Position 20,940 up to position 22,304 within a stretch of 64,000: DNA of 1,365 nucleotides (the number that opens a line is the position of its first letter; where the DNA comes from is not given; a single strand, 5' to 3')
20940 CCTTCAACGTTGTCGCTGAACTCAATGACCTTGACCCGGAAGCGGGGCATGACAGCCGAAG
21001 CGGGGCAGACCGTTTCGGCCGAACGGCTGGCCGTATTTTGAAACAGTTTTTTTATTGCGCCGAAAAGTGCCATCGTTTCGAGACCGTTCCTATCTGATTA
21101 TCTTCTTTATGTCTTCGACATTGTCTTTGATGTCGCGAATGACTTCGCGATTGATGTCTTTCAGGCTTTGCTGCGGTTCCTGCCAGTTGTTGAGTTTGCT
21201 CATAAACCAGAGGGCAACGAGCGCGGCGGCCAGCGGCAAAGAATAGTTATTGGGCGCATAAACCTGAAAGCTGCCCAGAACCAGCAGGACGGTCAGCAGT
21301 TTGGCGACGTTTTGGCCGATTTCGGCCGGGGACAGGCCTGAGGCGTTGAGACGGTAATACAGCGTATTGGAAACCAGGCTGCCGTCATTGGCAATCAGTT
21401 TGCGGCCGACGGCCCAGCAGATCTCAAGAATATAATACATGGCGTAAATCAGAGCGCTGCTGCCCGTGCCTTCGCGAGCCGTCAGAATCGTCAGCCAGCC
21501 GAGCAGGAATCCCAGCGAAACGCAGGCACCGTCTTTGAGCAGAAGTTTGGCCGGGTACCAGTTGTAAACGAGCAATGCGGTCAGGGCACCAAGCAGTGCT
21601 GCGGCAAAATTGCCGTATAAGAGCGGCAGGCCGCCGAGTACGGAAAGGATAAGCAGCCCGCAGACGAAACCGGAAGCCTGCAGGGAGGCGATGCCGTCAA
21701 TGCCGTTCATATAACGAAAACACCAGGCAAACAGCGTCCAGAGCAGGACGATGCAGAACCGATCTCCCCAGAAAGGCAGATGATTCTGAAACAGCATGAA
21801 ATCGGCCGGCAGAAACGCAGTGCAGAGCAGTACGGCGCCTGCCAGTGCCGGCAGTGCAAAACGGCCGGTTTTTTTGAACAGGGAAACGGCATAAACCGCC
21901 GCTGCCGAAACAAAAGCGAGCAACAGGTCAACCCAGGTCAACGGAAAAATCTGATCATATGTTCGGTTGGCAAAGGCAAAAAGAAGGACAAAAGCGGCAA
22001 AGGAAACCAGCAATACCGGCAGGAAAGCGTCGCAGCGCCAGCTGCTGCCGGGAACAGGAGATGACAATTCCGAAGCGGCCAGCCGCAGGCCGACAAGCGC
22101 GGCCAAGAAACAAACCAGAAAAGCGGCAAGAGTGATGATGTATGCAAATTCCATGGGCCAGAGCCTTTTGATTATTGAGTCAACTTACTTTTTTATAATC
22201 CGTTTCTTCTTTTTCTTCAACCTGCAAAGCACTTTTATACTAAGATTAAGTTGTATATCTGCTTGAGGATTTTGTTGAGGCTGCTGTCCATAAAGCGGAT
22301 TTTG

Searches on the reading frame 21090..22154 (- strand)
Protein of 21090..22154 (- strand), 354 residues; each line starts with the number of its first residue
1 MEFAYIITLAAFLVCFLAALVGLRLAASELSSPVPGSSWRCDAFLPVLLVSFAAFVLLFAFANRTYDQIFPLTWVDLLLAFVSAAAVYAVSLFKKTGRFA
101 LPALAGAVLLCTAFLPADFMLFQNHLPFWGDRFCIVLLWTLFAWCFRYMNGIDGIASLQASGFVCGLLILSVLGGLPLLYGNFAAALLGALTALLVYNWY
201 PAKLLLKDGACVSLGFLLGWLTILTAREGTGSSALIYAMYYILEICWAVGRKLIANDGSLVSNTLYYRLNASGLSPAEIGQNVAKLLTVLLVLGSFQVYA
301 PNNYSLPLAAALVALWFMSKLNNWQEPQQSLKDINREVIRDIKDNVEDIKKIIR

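Call 59: search_protein_families(library=pfam, proteins=[window:21090-22154:-], max_evalue=0.00001)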
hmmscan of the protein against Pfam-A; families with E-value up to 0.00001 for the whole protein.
window:21090-22154:- (354 aa): 1 family
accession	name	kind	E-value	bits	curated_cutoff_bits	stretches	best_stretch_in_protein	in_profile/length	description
PF00953.26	Glycos_transf_4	-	3e-09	37.5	27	1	95-225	25-159/160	Glycosyl transferase family 4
